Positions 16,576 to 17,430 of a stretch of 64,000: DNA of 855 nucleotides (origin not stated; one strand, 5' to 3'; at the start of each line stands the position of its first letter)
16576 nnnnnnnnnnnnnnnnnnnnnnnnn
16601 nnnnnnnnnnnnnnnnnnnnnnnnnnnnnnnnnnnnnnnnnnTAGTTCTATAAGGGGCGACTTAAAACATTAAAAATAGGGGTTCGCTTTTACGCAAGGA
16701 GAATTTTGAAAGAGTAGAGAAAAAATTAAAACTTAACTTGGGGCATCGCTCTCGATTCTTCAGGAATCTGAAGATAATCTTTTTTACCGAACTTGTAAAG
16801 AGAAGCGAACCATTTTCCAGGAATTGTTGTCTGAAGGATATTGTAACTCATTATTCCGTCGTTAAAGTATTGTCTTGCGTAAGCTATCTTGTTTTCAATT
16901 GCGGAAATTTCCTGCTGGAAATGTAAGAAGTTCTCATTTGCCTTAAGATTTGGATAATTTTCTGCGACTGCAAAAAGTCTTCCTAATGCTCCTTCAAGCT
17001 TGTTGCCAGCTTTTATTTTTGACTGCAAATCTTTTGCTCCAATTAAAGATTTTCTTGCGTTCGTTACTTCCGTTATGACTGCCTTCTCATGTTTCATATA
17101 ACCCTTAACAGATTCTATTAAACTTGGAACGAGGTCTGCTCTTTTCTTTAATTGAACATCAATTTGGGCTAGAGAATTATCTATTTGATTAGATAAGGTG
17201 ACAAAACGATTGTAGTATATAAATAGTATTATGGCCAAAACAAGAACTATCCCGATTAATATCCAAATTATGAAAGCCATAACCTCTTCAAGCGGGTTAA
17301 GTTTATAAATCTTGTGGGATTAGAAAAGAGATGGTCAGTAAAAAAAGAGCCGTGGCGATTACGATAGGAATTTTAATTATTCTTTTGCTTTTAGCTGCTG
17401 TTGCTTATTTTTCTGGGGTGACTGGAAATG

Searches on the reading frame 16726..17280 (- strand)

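Call 86: search_protein_families(library=pfam, proteins=[window:16726-17280:-], max_evalue=0.001)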
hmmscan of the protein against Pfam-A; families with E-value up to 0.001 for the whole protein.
window:16726-17280:- (184 aa): 1 family
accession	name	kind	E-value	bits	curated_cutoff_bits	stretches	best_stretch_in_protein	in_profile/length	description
PF04011.17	LemA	-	5.4e-54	182.5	26.2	1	37-184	2-149/149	LemA family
